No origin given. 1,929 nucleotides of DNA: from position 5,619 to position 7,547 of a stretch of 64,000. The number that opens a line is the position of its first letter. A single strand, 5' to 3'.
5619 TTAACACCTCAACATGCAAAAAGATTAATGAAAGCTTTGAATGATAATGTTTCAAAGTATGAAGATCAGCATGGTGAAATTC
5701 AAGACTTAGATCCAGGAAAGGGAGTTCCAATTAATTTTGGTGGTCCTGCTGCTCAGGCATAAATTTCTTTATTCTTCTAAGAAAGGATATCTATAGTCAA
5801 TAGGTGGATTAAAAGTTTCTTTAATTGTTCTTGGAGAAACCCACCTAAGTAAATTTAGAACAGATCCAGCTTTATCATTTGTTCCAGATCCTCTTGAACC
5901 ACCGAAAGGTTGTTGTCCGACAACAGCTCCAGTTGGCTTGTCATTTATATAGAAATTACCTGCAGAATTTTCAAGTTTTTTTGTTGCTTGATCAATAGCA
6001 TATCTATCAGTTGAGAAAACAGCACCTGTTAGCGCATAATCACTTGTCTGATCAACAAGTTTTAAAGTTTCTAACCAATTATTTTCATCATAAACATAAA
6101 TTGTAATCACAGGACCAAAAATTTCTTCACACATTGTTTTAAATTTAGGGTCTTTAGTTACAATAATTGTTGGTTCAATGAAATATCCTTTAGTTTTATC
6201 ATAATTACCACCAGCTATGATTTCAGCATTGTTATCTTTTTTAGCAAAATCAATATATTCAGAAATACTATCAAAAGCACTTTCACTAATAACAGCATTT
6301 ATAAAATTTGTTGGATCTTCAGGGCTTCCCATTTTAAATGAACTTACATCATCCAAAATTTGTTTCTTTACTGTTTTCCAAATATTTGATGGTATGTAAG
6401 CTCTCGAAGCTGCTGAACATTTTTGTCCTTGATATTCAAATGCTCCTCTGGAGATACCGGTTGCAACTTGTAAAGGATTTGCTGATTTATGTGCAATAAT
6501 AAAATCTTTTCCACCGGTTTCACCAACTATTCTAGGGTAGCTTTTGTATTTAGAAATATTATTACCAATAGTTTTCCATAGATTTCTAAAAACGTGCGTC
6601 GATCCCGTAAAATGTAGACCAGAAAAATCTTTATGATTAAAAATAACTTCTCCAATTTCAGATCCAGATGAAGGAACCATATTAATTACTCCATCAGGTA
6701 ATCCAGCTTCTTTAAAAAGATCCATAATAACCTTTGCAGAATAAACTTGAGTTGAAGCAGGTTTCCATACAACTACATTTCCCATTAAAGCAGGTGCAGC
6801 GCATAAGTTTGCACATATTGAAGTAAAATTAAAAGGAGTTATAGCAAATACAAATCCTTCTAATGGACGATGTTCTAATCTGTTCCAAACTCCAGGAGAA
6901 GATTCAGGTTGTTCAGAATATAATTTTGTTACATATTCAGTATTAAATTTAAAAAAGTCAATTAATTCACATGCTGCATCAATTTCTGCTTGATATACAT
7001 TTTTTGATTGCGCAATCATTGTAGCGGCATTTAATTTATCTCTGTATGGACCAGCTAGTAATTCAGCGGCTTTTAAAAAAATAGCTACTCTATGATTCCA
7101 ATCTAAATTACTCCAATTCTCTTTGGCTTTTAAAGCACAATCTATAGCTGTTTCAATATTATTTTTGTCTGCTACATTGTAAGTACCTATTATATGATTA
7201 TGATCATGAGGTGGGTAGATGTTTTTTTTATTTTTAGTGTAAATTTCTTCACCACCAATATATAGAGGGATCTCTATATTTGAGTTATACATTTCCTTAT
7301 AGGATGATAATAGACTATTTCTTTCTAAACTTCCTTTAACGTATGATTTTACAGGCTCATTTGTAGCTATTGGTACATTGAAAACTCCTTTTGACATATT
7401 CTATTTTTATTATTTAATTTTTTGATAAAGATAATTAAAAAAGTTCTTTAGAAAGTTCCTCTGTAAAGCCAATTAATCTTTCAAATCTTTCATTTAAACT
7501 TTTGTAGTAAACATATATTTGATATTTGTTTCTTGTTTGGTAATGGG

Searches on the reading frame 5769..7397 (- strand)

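Call 54: search_protein_families(library=pfam, proteins=[window:5769-7397:-], max_evalue=0.00001)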
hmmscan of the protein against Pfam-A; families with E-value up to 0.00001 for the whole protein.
window:5769-7397:- (542 aa): 1 family
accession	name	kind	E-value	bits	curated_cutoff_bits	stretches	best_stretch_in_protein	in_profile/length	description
PF00171.27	Aldedh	-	8.7e-103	344.8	23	1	59-512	10-449/461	Aldehyde dehydrogenase family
